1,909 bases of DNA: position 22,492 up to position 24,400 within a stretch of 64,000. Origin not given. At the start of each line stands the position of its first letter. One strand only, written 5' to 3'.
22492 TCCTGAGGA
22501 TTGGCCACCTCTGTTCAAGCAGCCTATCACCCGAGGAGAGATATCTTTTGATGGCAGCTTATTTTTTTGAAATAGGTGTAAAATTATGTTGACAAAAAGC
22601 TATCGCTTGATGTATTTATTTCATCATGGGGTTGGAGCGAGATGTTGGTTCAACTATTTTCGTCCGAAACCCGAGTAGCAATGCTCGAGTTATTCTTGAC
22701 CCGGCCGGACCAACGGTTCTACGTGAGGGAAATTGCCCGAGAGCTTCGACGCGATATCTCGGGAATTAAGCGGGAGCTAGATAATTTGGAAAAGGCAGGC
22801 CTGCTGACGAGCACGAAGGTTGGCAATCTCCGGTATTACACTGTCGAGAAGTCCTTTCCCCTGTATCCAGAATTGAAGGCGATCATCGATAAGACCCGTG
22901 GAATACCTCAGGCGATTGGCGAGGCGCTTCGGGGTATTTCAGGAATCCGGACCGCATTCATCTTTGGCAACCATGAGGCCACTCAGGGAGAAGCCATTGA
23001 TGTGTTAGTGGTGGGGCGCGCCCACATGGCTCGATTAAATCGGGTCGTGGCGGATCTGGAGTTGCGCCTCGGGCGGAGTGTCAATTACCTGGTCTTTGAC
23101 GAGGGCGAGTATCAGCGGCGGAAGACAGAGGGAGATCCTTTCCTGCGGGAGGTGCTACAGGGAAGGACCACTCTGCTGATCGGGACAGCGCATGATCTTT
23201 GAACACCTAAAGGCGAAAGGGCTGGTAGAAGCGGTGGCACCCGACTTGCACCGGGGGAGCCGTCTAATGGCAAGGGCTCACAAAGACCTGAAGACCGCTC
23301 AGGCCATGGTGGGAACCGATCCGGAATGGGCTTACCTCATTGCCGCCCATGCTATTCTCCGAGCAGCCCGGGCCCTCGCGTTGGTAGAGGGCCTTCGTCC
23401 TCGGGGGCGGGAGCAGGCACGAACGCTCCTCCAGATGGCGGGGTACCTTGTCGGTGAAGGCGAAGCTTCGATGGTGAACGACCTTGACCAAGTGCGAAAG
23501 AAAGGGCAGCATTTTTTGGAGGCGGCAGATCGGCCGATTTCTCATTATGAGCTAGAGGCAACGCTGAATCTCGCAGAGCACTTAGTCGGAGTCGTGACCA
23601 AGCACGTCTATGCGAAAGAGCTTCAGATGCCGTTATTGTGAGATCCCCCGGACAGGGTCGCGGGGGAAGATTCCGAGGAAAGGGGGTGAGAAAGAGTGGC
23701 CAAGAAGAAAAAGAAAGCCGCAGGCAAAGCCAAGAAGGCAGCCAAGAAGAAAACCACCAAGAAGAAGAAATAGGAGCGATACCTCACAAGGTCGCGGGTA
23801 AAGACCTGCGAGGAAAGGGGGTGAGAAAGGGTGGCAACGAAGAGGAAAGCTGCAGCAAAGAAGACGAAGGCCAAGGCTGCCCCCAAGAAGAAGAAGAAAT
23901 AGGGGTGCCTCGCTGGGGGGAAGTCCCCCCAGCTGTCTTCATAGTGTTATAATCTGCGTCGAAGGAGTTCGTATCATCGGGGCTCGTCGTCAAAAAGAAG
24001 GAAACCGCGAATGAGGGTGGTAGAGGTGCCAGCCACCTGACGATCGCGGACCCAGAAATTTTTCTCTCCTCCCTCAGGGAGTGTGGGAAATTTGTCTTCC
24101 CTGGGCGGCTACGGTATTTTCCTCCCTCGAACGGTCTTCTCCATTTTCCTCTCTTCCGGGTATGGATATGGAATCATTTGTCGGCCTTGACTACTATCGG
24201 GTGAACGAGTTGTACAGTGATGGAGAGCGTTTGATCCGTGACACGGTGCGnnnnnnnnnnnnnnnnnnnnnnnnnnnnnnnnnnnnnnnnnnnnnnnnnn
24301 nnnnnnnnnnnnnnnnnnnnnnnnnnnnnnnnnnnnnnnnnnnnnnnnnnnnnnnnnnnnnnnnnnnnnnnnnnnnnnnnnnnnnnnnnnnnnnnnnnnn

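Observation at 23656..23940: Tandem pair of conserved leaders, each driving a 23-25 aa poly-Lys/Ala micro-ORF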

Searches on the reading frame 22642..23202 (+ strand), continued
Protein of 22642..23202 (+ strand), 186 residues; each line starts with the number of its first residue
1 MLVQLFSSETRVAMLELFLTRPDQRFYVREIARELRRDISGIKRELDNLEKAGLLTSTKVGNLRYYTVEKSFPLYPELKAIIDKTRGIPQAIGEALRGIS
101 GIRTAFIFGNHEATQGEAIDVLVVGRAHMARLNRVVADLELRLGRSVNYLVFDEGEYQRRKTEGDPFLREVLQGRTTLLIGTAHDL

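Call 98: fold_search(model_id=the predicted structure, library=pdb)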
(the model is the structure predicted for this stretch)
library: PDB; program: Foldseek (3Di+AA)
matches with E <= 10: 1492; with E <= 0.001: 15
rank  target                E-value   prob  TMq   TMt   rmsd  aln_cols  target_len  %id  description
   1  6o8k                  2.7e-04  1.00  0.40  0.76   1.9        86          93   16  Crystal Structure of apo and reduced Sulfide-responsive transcriptional repressor (SqrR) from Rhodobacter capsulatus. (released 2020-04-01)
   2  3jth_B                2.8e-04  1.00  0.39  0.73   2.1        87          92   25  Crystal structure of a transcriptional regulator HlyU from Vibrio vulnificus CMCP6 (released 2010-03-16)
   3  7p6f_AAA              3.4e-04  1.00  0.33  0.57   4.3        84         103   23  1.93 A resolution X-ray crystal structure of the transcriptional regulator SrnR from Streptomyces griseus (released 2022-05-25)
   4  4k2e_B                3.6e-04  1.00  0.37  0.70   2.2        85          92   25  HlyU from Vibrio cholerae N16961 (released 2014-04-30)
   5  4k2e_A                4.0e-04  1.00  0.37  0.68   2.2        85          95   25  HlyU from Vibrio cholerae N16961 (released 2014-04-30)
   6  4ooi_C                4.3e-04  1.00  0.36  0.66   2.3        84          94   25  Reduced HlyU from Vibrio cholerae N16961 (released 2014-12-31)
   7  4ooi_B                4.8e-04  1.00  0.37  0.67   2.1        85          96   25  Reduced HlyU from Vibrio cholerae N16961 (released 2014-12-31)
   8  5jls                  5.5e-04  1.00  0.36  0.48   6.8        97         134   21  Crystal Structure of Adhesin competence repressor (AdcR) from Streptococcus pyogenes (C-terminally His tagged) (released 2017-05-03)
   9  7p6f_DDD              6.9e-04  1.00  0.33  0.60   4.3        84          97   23  1.93 A resolution X-ray crystal structure of the transcriptional regulator SrnR from Streptomyces griseus (released 2022-05-25)
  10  6o8o_B                7.4e-04  1.00  0.38  0.62   1.9        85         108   18  Crystal Structure of C9S disulfide state of Sulfide-responsive transcriptional repressor (SqrR) from Rhodobacter capsu (released 2020-04-01)
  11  2zkz_A                8.3e-04  1.00  0.36  0.71   2.3        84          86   17  Crystal structure of the transcriptional repressor PagR of Bacillus anthracis (released 2009-04-07)
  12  3f72_B                8.8e-04  1.00  0.37  0.60   2.8        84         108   23  Crystal Structure of the Staphylococcus aureus pI258 CadC Metal Binding Site 2 Mutant (released 2009-04-07)
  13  6o8o_D                9.4e-04  1.00  0.37  0.65   2.0        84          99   18  Crystal Structure of C9S disulfide state of Sulfide-responsive transcriptional repressor (SqrR) from Rhodobacter capsu (released 2020-04-01)
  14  5yi0_A                1.0e-03  1.00  0.37  0.46   4.0        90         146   22  Structure of Lactococcus lactis ZitR, C30AH42A mutant (released 2017-12-06)
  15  5yi1                  1.0e-03  1.00  0.36  0.49   5.6        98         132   23  Structure of Lactococcus lactis ZitR, C30AH42A mutant in apo form (released 2017-12-06)
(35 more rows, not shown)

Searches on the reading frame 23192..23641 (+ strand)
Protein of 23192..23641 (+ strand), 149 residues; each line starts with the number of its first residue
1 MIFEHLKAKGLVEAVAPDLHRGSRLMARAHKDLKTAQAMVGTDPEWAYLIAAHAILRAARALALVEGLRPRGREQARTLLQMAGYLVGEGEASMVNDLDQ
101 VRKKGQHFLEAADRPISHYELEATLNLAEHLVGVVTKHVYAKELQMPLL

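Call 10: search_protein_families(library=pfam, proteins=[window:23192-23641:+])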
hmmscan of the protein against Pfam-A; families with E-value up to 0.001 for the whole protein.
window:23192-23641:+ (149 aa): 0 families

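Call 11: search_protein_families(library=ncbifam, proteins=[window:23192-23641:+], max_evalue=10)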
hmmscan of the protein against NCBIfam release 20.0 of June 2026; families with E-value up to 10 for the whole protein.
window:23192-23641:+ (149 aa): 0 families

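Call 12: find_encoding_contigs(protein=window:23192-23641:+, flank=3000, max_places=10)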
Protein window:23192-23641:+ (149 aa): 9 contigs read that carry it; 9 places shown.
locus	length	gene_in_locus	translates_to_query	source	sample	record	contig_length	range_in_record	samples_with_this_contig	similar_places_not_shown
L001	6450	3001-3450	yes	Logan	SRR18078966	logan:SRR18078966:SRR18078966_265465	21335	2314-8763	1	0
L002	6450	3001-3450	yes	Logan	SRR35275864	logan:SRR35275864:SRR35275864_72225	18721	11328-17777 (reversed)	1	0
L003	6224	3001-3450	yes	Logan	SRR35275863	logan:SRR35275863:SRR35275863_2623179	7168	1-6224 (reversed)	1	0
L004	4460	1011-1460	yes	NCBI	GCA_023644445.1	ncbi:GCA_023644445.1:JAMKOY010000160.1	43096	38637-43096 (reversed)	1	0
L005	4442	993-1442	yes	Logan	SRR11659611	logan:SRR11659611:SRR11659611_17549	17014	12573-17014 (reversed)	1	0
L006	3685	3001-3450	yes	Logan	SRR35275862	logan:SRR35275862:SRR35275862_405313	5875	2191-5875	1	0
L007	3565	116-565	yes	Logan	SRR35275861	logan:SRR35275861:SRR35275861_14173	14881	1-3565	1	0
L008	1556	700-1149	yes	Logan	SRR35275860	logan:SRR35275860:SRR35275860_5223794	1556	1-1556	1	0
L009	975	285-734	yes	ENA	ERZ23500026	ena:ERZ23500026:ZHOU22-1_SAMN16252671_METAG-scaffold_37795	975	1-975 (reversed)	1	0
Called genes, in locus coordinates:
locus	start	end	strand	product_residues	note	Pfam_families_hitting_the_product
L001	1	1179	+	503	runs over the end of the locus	PF00501:AMP-binding, PF13193:AMP-binding_C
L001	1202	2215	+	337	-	PF01336:tRNA_anti-codon, PF01966:HD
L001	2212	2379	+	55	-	-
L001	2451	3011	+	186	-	PF12840:HTH_20 (faint), PF25212:HVO_A0114 (weak)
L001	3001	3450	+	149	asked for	-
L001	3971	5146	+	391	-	PF02771:Acyl-CoA_dh_N, PF02770:Acyl-CoA_dh_M, PF00441:Acyl-CoA_dh_1, PF08028:Acyl-CoA_dh_2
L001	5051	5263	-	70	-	-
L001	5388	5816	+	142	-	PF06835:LptC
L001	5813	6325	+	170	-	PF03968:LptD_N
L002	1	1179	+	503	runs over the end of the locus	PF00501:AMP-binding, PF13193:AMP-binding_C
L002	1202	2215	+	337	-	PF01336:tRNA_anti-codon, PF01966:HD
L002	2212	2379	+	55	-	-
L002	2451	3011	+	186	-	PF12840:HTH_20 (faint), PF25212:HVO_A0114 (weak)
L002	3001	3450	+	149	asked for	-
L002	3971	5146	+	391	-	PF02771:Acyl-CoA_dh_N, PF02770:Acyl-CoA_dh_M, PF00441:Acyl-CoA_dh_1, PF08028:Acyl-CoA_dh_2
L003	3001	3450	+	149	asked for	-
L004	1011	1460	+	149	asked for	-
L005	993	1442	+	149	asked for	-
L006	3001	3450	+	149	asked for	-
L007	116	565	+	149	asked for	-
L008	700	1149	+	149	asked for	-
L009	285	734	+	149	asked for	-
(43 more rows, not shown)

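Call 27: find_homologous_proteins(query=window:23192-23641:+, max_evalue=0.001)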
Query window:23192-23641:+ (149 aa): 48 proteins with E <= 0.001 among 526 candidates.
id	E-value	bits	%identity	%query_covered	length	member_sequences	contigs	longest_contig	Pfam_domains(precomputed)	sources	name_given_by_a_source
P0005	1.0e-86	306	97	100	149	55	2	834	-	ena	-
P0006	2.4e-80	285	89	100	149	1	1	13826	-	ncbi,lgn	ncbi:MAG: hypothetical protein ACE5JQ_09295 [Candidatus Methylomirabilales bacterium]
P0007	8.3e-80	283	89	100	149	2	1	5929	-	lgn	-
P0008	1.4e-79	283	90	100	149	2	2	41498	-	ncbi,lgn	ncbi:MAG: hypothetical protein ACE5K9_01275 [Candidatus Methylomirabilales bacterium]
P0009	3.1e-79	281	88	100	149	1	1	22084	-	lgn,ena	-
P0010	1.0e-77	277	89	100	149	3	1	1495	-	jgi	jgi:hypothetical protein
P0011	1.3e-77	276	87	100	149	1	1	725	-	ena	-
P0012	2.5e-77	275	89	100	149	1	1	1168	-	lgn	-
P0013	7.9e-77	274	84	100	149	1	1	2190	-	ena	-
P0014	9.7e-75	267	85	100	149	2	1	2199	-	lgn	-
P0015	5.9e-71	255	80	100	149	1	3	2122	-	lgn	-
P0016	4.4e-69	249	80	100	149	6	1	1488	-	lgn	-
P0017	3.9e-68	246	77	100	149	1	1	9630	-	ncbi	-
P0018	2.1e-67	243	75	100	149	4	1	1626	-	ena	-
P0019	3.8e-67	242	79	100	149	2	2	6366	PF05168.20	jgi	jgi:hypothetical protein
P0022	5.4e-66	239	71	100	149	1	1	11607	-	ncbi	ncbi:MAG: hypothetical protein ACE5G5_03220 [Candidatus Methylomirabilales bacterium]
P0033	1.2e-61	224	76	100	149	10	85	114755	-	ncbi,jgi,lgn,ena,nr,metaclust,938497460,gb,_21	ncbi:MAG: hypothetical protein V3R69_05435 [candidate division NC10 bacterium]|jgi:hypothetical prot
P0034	1.9e-61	224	74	100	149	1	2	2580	PF05168.20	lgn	-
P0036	1.9e-60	221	72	100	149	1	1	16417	PF05168.20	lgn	-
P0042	4.3e-54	200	66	100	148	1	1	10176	PF05168.20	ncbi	-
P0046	3.5e-30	123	45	100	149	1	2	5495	PF05168.20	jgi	-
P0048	2.9e-29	120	43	100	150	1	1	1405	PF05168.20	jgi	jgi:uncharacterized protein (UPF0332 family)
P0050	2.6e-28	117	44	100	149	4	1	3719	PF05168.20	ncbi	-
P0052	1.7e-24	104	41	100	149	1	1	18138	PF05168.20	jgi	jgi:hypothetical protein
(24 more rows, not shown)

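Call 29: find_encoding_contigs(protein=P0033, flank=2500, max_places=6)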
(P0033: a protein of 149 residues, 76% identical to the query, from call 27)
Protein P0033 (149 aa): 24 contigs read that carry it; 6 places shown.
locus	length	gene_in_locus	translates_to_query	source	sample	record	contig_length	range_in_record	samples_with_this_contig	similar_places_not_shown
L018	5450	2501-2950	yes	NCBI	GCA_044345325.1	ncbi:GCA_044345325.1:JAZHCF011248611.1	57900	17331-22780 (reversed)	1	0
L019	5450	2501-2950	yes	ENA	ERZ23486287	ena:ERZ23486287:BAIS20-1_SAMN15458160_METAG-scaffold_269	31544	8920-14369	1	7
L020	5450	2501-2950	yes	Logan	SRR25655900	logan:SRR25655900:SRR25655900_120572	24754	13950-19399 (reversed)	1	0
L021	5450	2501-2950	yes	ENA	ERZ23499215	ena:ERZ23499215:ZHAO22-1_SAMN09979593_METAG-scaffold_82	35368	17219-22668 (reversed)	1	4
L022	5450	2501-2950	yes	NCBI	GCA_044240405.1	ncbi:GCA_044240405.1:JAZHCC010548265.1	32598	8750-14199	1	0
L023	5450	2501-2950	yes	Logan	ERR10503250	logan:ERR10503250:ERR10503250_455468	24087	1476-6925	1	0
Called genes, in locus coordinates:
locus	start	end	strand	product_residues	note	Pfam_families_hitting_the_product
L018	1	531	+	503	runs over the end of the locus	PF00501:AMP-binding, PF13193:AMP-binding_C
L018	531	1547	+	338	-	PF01336:tRNA_anti-codon, PF01966:HD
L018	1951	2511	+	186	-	-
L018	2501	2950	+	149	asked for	-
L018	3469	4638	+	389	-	PF02771:Acyl-CoA_dh_N, PF02770:Acyl-CoA_dh_M, PF00441:Acyl-CoA_dh_1, PF08028:Acyl-CoA_dh_2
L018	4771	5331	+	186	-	PF06835:LptC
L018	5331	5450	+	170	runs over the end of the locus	PF03968:LptD_N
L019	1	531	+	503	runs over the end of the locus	PF00501:AMP-binding, PF13193:AMP-binding_C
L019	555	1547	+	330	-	PF01336:tRNA_anti-codon, PF01966:HD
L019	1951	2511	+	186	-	-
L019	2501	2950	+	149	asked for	-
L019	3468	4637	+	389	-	PF02771:Acyl-CoA_dh_N, PF02770:Acyl-CoA_dh_M, PF00441:Acyl-CoA_dh_1, PF08028:Acyl-CoA_dh_2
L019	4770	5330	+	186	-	PF06835:LptC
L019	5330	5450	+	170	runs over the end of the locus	PF03968:LptD_N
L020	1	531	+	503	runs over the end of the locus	PF00501:AMP-binding, PF13193:AMP-binding_C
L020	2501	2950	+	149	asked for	-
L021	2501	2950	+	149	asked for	-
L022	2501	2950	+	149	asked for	-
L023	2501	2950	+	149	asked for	-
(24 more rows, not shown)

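Call 30: find_encoding_contigs(protein=P0022, flank=2500, max_places=2)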
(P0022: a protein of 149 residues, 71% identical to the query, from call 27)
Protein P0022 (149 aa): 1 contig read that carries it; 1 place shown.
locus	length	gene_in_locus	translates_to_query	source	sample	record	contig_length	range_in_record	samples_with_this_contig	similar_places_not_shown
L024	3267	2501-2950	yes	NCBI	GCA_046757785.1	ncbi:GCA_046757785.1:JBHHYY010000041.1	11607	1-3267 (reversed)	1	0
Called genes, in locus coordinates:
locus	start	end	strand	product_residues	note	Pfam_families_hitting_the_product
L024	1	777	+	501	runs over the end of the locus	PF00501:AMP-binding, PF13193:AMP-binding_C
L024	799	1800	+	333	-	PF01336:tRNA_anti-codon, PF01966:HD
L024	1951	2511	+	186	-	-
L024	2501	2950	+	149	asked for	-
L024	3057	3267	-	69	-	?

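Call 31: find_encoding_contigs(protein=P0042, flank=2500, max_places=2)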
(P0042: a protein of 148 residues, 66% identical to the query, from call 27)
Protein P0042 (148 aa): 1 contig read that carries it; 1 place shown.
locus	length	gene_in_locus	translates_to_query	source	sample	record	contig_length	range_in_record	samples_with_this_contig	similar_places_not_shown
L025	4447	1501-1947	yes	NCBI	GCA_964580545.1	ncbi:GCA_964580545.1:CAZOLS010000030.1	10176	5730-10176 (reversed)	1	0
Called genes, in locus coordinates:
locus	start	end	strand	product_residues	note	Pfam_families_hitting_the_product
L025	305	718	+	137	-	-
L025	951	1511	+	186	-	PF12840:HTH_20 (weak), PF25212:HVO_A0114 (weak)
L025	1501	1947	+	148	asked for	PF05168:HEPN (weak)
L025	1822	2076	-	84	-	-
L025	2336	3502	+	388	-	-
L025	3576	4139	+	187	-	PF06835:LptC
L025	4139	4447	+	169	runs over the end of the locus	PF03968:LptD_N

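Call 32: find_encoding_contigs(protein=P0052, flank=2500, max_places=2)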
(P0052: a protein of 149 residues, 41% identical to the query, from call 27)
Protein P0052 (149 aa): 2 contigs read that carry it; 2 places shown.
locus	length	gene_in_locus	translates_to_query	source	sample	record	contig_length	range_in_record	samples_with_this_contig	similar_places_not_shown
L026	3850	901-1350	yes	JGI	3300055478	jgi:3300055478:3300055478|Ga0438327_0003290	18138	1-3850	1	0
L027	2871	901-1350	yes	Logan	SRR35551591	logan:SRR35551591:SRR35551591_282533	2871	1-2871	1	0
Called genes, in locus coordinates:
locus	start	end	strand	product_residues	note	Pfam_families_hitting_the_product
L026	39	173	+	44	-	-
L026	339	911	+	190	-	-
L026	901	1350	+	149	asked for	PF05168:HEPN (weak)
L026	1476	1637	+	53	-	-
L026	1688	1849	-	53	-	-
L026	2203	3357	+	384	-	PF04015:DUF362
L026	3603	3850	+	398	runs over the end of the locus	PF02515:CoA_transf_3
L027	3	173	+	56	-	?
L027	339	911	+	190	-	-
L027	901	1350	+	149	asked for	PF05168:HEPN (weak)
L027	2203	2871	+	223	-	?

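Call 37: find_encoding_contigs(protein=P0046, flank=2500, max_places=2)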
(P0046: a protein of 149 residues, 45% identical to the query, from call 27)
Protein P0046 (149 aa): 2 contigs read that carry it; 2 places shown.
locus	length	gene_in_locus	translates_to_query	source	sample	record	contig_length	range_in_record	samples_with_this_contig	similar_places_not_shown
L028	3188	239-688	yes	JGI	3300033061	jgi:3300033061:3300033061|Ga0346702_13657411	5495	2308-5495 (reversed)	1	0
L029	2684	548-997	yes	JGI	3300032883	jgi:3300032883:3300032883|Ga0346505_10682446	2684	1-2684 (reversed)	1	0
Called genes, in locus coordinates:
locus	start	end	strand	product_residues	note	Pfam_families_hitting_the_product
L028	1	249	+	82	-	?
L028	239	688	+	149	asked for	PF05168:HEPN (weak)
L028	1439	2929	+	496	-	PF00171:Aldedh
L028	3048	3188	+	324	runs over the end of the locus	PF02423:OCD_Mu_crystall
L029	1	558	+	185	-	?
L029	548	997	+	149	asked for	PF05168:HEPN (weak)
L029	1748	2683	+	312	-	?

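Call 38: find_encoding_contigs(protein=P0050, flank=2500, max_places=2)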
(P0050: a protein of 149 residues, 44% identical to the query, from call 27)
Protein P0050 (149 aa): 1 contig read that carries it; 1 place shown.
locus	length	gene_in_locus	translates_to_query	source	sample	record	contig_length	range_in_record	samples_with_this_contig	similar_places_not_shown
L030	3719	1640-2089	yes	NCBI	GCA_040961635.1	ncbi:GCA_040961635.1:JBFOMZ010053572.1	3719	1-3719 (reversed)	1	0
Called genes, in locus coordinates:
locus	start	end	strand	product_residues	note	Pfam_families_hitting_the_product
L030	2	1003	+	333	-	?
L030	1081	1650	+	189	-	-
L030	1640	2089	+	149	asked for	PF05168:HEPN (weak)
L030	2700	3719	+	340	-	?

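Call 46: search_protein_families(library=pfam, proteins=[window:23192-23641:+], max_evalue=5)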
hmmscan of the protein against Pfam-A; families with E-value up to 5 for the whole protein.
window:23192-23641:+ (149 aa): 1 family
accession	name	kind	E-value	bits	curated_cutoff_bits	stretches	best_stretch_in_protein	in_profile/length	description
PF05168.19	HEPN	-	0.005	17.4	22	1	24-135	3-114/117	HEPN domain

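Call 47: search_protein_families(library=padloc, proteins=[window:23192-23641:+], max_evalue=1)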
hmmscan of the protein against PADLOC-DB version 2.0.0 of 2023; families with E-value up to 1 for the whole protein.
window:23192-23641:+ (149 aa): 2 families
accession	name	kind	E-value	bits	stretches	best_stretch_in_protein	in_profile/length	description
PDLC04374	PDC-M05B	-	1.5e-06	26.5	1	3-141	3-140/146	-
PDLC04377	PDC-M05B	-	5.7e-06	24.4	1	8-138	8-137/149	-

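Call 49: search_solved_structures(query=window:23192-23641:+, max_evalue=10)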
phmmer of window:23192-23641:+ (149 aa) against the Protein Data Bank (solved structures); distinct sequences matched with E-value up to 10: 0.

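Call 93: predict_structure(alignment_id=A5)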
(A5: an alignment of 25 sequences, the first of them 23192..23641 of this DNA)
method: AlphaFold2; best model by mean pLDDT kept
length: 149 residues; sequences in the alignment: 25
mean_pLDDT: 88.7   pTM: 0.85
mean pLDDT of the five models: 88.7, 88.5, 88.1, 87.7, 86.5
residues with pLDDT >= 90: 91; 70-90: 48; 50-70: 10; < 50: 0
segments of 3 or more residues with pLDDT < 50: none
pLDDT, mean of each block of 10 residues (from residue 1): 79 91 96 97 94 97 93 88 77 84 89 85 96 92 71
secondary structure, 60 per line:
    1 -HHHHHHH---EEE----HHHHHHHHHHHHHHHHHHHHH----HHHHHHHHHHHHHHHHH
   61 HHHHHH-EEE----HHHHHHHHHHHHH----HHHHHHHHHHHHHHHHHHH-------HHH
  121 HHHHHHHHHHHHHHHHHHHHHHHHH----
elements in order: H2-8 E12-14 H19-39 H44-66 E68-70 H75-87 H92-110 H118-145

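Call 97: fold_search(model_id=the predicted structure, library=pdb)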
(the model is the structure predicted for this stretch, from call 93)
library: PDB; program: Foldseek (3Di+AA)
matches with E <= 10: 359; with E <= 0.001: 0
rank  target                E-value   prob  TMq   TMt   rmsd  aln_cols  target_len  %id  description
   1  2hsb                  1.3e-02  1.00  0.69  0.80   3.4       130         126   18  Crystal structure of a hepn domain containing protein (af_0298) from archaeoglobus fulgidus at 1.95 A resolution (released 2006-08-15)
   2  3o10_A                2.8e-02  1.00  0.63  0.67   4.3       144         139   10  Crystal structure of the HEPN domain from human sacsin (released 2011-03-30)
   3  1wol                  8.5e-02  0.97  0.43  0.50   5.8       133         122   15  Crystal Structure of ST0689, an archaeal HEPN homologue (released 2005-11-22)
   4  3o10_D                1.1e-01  1.00  0.61  0.66   4.1       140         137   10  Crystal structure of the HEPN domain from human sacsin (released 2011-03-30)
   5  3o10_C                1.2e-01  1.00  0.63  0.68   3.8       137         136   11  Crystal structure of the HEPN domain from human sacsin (released 2011-03-30)
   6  4nqf_A                1.4e-01  1.00  0.59  0.61   4.2       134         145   13  Crystal structure of HEPN domain protein (released 2014-03-26)
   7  1o3u                  1.6e-01  0.97  0.46  0.56   6.0       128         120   19  Crystal structure of an hepn domain protein (tm0613) from thermotoga maritima at 1.75 A resolution (released 2003-04-22)
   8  4nqf_B                1.7e-01  1.00  0.61  0.60   4.4       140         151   12  Crystal structure of HEPN domain protein (released 2014-03-26)
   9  6egc                  4.6e-01  0.41  0.35  0.35  10.0       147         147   12  Single-chain version of 2L4HC2_23 (PDB 5J0K) (released 2019-05-29)
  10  2oer_A                5.4e-01  0.12  0.21  0.19  13.7       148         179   18  Probable Transcriptional Regulator from Pseudomonas aeruginosa (released 2007-01-30)
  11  6iuh_A                6.0e-01  0.89  0.53  0.61   6.3       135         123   11  Crystal structure of GIT1 PBD domain in complex with Liprin-alpha2 (released 2019-02-20)
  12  6iuh_B                6.3e-01  0.72  0.46  0.54   6.9       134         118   11  Crystal structure of GIT1 PBD domain in complex with Liprin-alpha2 (released 2019-02-20)
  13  3mfn_B                6.6e-01  0.92  0.53  0.60   4.0       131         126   14  Dfer_2879 protein of unknown function from Dyadobacter fermentans (released 2010-04-14)
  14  6iui_A                7.4e-01  0.84  0.51  0.61   6.2       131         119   11  Crystal structure of GIT1 PBD domain in complex with Paxillin LD4 motif (released 2019-03-06)
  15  7ae9_B                7.8e-01  0.35  0.41  0.43   6.5       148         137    9  Crystal structure of mono-AMPylated HEPN(R46E) toxin in complex with MNT antitoxin (released 2020-12-30)
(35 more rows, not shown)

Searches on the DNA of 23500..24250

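Call 82: search_rna_families(source=window, start=23500, end=24250, threshold=evalue, max_evalue=5)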
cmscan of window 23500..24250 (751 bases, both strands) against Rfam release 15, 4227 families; matches with E-value up to 5: 3.
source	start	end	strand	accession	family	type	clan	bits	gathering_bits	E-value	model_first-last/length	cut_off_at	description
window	23895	23969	+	RF02937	Clostridiales-2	Gene; sRNA;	-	21.1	58.6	0.023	1-82/82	no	Clostridiales-2 RNA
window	24047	24201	+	RF02178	SMCR2_2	Gene; lncRNA;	-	14.8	55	3.2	1-165/165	no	Smith-Magenis syndrome chromosome region, candidate 2 conserved region 2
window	24133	24182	+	RF02278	Betaproteobacteria_toxic_sRNA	Gene; sRNA;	-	14.6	50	4.3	1-64/64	no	Betaproteobacteria toxic small RNA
